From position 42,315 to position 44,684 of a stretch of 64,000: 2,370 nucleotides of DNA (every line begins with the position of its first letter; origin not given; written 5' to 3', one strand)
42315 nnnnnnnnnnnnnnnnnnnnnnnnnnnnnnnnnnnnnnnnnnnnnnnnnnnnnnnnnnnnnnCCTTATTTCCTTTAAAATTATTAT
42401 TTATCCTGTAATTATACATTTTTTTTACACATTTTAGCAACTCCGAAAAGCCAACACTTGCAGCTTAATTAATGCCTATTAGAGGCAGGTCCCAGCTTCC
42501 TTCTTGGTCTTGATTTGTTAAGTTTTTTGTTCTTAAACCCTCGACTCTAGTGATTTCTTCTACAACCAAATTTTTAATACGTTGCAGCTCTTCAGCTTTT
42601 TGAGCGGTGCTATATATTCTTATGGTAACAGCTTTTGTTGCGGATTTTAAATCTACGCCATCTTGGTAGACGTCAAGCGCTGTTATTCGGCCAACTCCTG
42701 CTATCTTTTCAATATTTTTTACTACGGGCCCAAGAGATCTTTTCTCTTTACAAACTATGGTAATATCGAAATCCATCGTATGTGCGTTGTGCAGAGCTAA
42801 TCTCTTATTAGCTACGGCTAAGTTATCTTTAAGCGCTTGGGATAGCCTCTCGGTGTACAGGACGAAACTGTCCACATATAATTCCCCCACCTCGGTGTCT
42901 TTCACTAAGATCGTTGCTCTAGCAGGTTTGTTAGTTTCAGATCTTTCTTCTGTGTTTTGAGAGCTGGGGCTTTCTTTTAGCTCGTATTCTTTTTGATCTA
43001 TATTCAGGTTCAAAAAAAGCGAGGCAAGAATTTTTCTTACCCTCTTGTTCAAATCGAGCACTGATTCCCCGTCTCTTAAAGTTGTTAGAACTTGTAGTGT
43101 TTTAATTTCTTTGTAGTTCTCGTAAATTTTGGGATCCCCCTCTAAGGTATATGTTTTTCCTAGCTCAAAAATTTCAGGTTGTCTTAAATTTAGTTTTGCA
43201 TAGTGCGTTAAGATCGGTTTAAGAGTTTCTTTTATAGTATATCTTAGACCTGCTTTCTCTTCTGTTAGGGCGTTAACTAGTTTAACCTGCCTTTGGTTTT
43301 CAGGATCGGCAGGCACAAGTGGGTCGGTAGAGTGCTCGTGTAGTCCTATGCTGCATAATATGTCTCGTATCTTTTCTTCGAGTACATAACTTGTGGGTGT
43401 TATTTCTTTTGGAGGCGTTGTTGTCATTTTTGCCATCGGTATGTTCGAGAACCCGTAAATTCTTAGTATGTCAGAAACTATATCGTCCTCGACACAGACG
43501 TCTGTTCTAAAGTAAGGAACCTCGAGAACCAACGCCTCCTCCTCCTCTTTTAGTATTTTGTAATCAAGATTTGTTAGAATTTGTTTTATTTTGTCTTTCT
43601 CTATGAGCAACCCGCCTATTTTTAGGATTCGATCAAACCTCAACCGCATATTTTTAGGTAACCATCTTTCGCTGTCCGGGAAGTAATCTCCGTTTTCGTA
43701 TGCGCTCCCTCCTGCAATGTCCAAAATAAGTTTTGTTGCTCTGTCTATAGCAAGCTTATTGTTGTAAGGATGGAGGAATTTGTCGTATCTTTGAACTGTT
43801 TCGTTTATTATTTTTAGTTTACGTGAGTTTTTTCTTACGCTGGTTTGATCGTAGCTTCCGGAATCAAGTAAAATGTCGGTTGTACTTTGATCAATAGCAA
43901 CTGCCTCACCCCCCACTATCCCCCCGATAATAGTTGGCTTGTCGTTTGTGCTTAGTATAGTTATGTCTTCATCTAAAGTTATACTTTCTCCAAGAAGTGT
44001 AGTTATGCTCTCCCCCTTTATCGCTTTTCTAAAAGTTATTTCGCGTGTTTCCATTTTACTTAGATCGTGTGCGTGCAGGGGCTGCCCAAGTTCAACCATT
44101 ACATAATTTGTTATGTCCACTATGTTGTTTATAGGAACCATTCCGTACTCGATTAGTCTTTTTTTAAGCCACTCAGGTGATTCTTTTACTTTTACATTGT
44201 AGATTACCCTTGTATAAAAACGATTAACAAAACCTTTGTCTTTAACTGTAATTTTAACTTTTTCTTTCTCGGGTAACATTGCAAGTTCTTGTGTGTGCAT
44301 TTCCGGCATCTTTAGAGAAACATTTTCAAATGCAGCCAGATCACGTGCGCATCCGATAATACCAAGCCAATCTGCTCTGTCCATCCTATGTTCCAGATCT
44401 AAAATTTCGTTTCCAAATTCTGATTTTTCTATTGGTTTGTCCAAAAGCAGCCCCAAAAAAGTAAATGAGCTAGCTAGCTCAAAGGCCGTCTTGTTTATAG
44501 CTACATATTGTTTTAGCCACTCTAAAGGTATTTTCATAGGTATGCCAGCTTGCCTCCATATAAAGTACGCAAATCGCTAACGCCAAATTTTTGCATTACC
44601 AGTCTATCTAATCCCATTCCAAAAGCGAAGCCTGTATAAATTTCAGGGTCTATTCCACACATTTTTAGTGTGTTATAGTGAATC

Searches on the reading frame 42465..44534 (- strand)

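Call 89: search_protein_families(library=pfam, proteins=[window:42465-44534:-], max_evalue=0.01)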
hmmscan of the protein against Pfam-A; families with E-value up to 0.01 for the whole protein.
window:42465-44534:- (689 aa): 4 families
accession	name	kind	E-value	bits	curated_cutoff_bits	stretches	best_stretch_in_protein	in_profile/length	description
PF03483.22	B3_4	-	2.8e-53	180.5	29.3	1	104-275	3-174/174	B3/4 domain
PF03484.21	B5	-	1.4e-13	51.3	28.6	1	296-362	1-67/67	tRNA synthetase B5 domain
PF17759.6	tRNA_synthFbeta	-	2.6e-07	30.8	22.4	1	365-550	1-188/214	Phenylalanyl tRNA synthetase beta chain CLM domain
PF02472.21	ExbD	-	0.0038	17.7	25.4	0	507-590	25-104/128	Biopolymer transport protein ExbD/TolR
